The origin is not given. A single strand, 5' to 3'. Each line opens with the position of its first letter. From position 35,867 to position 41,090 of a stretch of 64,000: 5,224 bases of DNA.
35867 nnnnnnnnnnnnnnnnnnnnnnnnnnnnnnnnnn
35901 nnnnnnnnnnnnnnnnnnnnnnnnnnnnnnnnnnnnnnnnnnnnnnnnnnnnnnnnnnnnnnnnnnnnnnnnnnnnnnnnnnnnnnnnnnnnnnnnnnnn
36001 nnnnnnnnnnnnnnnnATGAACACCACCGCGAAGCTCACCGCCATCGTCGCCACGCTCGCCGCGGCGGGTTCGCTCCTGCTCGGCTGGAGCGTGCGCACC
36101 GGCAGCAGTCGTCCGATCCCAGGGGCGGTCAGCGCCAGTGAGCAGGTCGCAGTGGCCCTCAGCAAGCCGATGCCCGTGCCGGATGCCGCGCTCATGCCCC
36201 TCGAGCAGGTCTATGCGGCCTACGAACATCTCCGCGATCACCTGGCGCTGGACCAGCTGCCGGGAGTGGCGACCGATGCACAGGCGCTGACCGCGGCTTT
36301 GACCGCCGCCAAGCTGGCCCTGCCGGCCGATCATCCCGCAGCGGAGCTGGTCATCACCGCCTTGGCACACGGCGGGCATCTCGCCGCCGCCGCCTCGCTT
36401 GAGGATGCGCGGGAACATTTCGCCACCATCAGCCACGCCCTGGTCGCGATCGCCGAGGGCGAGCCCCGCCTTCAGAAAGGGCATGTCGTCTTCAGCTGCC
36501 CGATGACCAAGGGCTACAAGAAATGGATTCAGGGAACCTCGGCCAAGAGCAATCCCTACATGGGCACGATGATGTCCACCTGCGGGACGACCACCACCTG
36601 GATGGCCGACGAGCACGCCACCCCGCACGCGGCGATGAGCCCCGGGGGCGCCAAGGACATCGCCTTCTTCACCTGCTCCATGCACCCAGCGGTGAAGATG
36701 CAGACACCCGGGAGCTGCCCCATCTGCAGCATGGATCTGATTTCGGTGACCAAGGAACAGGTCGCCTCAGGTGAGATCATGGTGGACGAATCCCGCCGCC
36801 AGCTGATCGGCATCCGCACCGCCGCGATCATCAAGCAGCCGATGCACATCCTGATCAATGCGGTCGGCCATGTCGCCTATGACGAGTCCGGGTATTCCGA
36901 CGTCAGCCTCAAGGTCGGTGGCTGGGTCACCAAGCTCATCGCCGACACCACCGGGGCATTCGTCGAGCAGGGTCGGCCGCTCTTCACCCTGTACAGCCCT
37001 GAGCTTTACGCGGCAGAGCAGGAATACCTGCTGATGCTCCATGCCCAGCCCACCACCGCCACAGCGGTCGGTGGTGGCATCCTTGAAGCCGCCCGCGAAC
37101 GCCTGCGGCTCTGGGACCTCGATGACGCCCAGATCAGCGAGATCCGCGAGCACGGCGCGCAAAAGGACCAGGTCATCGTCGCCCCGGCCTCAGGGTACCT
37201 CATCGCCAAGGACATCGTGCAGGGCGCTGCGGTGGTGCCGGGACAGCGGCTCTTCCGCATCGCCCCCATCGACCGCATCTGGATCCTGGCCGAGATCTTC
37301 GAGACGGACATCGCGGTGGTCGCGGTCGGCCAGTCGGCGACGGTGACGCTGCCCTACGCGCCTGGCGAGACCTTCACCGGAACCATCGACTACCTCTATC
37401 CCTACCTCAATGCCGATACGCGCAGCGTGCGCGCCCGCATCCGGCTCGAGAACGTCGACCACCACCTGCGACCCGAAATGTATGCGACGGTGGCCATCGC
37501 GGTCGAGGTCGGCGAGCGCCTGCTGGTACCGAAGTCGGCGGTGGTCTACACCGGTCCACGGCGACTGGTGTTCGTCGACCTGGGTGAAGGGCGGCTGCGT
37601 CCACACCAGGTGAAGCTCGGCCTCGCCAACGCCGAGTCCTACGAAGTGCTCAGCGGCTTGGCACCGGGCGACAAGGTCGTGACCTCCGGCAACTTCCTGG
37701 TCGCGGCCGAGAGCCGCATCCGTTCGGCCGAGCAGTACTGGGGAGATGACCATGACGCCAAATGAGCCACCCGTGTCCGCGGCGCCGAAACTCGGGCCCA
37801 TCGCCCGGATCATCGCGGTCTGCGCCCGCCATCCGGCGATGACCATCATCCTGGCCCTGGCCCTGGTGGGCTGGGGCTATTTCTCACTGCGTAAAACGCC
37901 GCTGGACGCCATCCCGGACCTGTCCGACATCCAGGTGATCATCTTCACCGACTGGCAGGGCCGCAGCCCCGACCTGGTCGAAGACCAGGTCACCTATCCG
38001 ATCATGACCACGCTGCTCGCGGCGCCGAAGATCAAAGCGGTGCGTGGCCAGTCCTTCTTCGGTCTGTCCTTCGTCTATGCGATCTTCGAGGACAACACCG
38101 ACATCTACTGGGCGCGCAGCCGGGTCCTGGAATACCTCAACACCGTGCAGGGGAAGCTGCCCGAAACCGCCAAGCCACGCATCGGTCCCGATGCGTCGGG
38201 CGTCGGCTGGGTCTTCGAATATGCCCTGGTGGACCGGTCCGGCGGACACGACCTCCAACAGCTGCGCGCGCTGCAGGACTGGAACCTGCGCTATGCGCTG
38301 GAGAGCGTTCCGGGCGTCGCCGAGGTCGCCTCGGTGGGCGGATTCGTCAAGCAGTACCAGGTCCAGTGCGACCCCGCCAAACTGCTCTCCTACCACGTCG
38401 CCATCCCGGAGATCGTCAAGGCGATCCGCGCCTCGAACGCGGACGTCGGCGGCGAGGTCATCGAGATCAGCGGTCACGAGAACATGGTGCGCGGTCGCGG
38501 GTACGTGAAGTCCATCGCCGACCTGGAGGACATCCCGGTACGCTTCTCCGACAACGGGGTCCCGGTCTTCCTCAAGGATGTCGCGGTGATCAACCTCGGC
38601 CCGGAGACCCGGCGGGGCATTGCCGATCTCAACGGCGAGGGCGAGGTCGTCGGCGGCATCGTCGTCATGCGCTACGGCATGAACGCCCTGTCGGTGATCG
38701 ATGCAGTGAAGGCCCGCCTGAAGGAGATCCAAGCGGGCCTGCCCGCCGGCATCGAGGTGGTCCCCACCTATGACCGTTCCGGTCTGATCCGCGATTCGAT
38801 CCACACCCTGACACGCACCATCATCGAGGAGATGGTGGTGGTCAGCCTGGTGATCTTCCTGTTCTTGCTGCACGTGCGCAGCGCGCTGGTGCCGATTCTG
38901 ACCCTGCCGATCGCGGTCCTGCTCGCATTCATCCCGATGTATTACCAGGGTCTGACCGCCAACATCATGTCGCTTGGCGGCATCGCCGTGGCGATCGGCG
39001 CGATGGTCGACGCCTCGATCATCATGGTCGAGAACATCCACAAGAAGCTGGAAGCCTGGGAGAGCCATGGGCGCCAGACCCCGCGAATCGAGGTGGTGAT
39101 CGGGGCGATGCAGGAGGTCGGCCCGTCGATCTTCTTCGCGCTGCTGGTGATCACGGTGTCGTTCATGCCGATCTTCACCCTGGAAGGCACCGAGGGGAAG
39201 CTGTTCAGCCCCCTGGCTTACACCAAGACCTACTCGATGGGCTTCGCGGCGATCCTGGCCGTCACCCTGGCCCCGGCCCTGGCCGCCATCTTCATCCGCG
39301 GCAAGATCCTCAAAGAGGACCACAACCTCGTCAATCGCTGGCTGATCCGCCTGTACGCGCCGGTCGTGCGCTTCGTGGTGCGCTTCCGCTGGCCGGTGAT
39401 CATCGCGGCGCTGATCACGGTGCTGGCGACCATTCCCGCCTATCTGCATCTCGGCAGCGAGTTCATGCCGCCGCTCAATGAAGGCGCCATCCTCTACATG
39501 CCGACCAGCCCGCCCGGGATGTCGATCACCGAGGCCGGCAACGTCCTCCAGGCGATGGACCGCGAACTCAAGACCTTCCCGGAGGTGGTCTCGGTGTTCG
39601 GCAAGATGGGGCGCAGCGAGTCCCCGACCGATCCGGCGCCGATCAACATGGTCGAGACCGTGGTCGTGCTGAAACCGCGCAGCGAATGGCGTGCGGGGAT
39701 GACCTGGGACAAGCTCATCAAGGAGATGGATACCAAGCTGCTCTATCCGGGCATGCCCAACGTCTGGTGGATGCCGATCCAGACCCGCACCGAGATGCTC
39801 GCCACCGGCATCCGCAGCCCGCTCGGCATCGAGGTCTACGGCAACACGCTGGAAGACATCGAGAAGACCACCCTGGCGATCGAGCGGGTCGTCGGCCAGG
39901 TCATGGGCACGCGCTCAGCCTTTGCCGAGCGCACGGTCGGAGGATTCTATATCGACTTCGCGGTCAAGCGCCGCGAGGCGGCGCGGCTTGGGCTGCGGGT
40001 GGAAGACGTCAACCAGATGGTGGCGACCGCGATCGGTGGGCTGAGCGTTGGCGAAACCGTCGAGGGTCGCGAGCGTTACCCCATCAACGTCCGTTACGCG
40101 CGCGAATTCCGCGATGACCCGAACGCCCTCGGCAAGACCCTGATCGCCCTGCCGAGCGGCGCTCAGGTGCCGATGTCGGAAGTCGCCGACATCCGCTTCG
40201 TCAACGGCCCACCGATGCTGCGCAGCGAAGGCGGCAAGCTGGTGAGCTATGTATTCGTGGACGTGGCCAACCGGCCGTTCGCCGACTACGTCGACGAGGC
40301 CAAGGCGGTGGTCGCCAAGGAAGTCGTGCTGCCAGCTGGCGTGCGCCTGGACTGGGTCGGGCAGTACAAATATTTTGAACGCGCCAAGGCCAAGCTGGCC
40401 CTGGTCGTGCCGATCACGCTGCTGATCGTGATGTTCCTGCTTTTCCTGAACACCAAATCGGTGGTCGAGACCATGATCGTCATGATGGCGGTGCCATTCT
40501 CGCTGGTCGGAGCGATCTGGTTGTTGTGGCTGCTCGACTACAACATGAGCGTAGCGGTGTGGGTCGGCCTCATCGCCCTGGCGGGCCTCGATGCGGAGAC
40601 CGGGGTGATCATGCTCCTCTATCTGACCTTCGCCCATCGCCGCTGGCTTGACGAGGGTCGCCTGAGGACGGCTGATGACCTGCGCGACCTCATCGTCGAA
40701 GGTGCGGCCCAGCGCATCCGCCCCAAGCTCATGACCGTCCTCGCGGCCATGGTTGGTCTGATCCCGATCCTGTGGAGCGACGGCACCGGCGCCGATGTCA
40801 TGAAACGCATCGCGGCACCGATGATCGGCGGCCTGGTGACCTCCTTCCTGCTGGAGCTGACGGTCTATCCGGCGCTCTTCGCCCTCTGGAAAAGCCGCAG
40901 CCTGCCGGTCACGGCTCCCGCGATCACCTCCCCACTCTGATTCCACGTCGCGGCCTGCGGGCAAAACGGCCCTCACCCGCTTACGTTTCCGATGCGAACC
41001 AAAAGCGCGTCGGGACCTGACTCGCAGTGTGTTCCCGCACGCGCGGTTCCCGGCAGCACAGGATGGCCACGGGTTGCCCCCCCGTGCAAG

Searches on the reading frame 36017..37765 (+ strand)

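Call 52: search_protein_families(library=pfam, proteins=[window:36017-37765:+], max_evalue=0.00001)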
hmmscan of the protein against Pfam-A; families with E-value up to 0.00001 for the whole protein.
window:36017-37765:+ (582 aa): 3 families
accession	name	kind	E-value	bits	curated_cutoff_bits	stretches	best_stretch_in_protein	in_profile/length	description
PF16576.10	HlyD_D23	-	5.8e-69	232.1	30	1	279-490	5-214/214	Barrel-sandwich domain of CusB or HlyD membrane-fusion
PF13437.12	HlyD_3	-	5.4e-16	59.7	22.2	1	386-486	1-105/106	HlyD family secretion protein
PF19335.5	HMBD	-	1e-08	35.4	23.6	1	218-242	2-26/28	Heavy metal binding domain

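Call 56: search_protein_families(library=ncbifam, proteins=[window:36017-37765:+], max_evalue=1e-10)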
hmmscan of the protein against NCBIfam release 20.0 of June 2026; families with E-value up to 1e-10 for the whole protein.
window:36017-37765:+ (582 aa): 6 families
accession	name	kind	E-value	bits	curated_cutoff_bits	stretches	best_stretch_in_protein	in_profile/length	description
NF007303.0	PRK09783.1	subfamily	2.6e-48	164.5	390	1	191-571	25-401/414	copper/silver efflux system membrane fusion protein CusB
TIGR00999.1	8a0102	subfamily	8.8e-39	133.2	319.3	1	375-562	80-270/271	CzcB/NccB family metal efflux transporter periplasmic adaptor subunit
TIGR01730.1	RND_mfp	subfamily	3.5e-32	111.6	94.9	1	381-569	131-320/322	efflux RND transporter periplasmic adaptor subunit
NF045680.1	DiMtlExpIhpB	equivalog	8e-19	67.8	450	1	388-566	141-318/326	divalent metal ion exporter adaptor subunit IhpB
NF008606.0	PRK11578.1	equivalog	3.1e-12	46.3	342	1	387-557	186-363/371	macrolide transporter subunit MacA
TIGR00998.1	8a0101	subfamily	7.6e-12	44.8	390.8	0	383-460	203-281/334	EmrA/EmrK family multidrug efflux transporter periplasmic adaptor subunit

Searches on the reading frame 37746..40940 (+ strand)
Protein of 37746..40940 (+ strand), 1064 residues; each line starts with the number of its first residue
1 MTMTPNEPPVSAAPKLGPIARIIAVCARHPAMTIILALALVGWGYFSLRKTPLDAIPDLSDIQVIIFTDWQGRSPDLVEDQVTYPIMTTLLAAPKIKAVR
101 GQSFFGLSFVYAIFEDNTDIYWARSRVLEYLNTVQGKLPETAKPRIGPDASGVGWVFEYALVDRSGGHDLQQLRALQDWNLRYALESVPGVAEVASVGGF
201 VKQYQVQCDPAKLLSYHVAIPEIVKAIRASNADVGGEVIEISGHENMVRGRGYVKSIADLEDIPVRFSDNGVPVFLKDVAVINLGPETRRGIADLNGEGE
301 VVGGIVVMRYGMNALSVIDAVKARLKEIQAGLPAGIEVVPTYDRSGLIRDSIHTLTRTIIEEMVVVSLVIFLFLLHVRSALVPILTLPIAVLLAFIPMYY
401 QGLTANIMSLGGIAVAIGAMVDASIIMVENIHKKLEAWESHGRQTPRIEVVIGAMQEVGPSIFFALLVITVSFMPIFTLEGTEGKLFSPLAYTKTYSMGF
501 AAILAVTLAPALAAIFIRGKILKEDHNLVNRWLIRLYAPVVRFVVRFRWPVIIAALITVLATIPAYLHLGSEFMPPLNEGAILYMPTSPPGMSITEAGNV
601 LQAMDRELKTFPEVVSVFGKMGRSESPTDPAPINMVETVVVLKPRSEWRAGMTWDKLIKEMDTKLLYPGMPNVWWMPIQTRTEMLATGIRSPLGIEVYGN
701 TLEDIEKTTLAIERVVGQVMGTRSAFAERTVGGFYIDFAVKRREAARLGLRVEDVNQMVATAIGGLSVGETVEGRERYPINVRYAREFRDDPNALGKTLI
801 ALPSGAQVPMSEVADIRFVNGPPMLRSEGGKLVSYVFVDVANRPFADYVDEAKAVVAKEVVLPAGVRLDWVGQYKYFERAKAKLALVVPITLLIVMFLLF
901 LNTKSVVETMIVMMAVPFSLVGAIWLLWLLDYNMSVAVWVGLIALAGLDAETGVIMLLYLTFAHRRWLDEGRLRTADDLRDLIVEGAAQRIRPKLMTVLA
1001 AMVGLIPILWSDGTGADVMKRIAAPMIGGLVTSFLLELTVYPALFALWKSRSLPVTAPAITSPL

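Call 52: search_protein_families(library=pfam, proteins=[window:37746-40940:+], max_evalue=0.00001)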
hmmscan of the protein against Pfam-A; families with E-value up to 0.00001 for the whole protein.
window:37746-40940:+ (1064 aa): 2 families
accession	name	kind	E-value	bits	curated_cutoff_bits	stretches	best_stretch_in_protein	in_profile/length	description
PF00873.25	ACR_tran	-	8e-231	769.1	28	1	25-1047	4-1019/1021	AcrB/AcrD/AcrF family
PF03176.21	MMPL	-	4.8e-08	32.8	20.5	1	316-542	105-328/333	MMPL family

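Call 55: find_homologous_proteins(query=window:37746-40940:+, max_evalue=1e-50)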
Query window:37746-40940:+ (1064 aa): 8000 proteins with E <= 1e-50 among 8000 candidates; the best 120 are listed.
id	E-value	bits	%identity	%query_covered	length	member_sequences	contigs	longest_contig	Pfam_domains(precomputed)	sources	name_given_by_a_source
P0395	0.0e+0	2350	100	100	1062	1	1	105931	PF03176.22,PF00873.26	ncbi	-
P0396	0.0e+0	2019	86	99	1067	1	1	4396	PF03176.22,PF00873.26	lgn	-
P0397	0.0e+0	1857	78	99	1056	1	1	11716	PF00873.26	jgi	jgi:Cu(I)/Ag(I) efflux system membrane protein CusA/SilA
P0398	0.0e+0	1841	77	99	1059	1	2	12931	PF03176.22,PF00873.26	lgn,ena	-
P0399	0.0e+0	1837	79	98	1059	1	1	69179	PF03176.22,PF00873.26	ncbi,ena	-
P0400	0.0e+0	1754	75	99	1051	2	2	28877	PF00873.26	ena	-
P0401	0.0e+0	1738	73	98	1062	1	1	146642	PF03176.22,PF00873.26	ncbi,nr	ncbi:MAG: CusA/CzcA family heavy metal efflux RND transporter [Acidobacteria bacterium]|nr:CusA/CzcA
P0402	0.0e+0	1736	72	99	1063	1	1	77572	PF03176.22,PF00873.26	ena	-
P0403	0.0e+0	1735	72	99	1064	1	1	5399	PF03176.22,PF00873.26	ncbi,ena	-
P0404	0.0e+0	1734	73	97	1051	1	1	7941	PF03176.22,PF00873.26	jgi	jgi:Cu(I)/Ag(I) efflux system membrane protein CusA/SilA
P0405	0.0e+0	1733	72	99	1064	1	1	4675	PF03176.22,PF00873.26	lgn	-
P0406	0.0e+0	1727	73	98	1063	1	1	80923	PF03176.22,PF00873.26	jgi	jgi:Cu(I)/Ag(I) efflux system membrane protein CusA/SilA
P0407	0.0e+0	1726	72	99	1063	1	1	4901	PF03176.22,PF00873.26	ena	-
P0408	0.0e+0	1726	72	98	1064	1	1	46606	PF03176.22,PF00873.26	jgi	jgi:Cu(I)/Ag(I) efflux system membrane protein CusA/SilA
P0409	0.0e+0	1726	73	98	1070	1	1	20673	PF03176.22,PF00873.26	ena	-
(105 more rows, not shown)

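Call 56: search_protein_families(library=ncbifam, proteins=[window:37746-40940:+], max_evalue=1e-10)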
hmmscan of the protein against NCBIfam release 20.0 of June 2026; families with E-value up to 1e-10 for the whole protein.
window:37746-40940:+ (1064 aa): 11 families
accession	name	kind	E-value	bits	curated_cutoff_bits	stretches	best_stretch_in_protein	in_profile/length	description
TIGR00914.1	2A0601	subfamily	0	1116.6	701.45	1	20-1051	3-1038/1051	CusA/CzcA family heavy metal efflux RND transporter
NF033617.1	RND_permease_2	subfamily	3.9e-143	478.6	1250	1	25-1047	3-1006/1009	multidrug efflux RND transporter permease subunit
NF000282.2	RND_permease_1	subfamily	2.5e-120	403.1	1250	1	29-1047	7-1026/1029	multidrug efflux RND transporter permease subunit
TIGR00915.1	2A0602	subfamily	4.6e-106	355.9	940.35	1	29-1048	8-1028/1050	efflux RND transporter permease subunit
NF007905.0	PRK10614.1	equivalog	1.8e-85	287.5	1774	1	22-1046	3-1006/1025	multidrug efflux RND transporter permease subunit MdtC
NF007131.0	PRK09577.1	equivalog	5.2e-84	282.7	1768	1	29-1047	8-1021/1045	multidrug efflux RND transporter permease subunit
NF007133.0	PRK09579.1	equivalog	4.5e-79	266.2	1763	1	27-1049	8-1003/1017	multidrug efflux RND transporter permease subunit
NF007842.1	PRK10555.1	equivalog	2.1e-78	264.2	1854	2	30-624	9-615/1036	multidrug efflux RND transporter permease AcrD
NF007798.0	PRK10503.1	equivalog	3.1e-66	223.7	1584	1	29-1049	19-1023/1040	MdtB/MuxB family multidrug efflux RND transporter permease subunit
NF011706.2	PRK15127.1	equivalog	5.2e-66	223.3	2150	2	30-606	9-596/1049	multidrug efflux RND transporter permease subunit AcrB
NF000037.1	RND_perm_OqxB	exception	1.8e-57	194.9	2200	2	30-546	11-530/1050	multidrug efflux RND transporter permease subunit OqxB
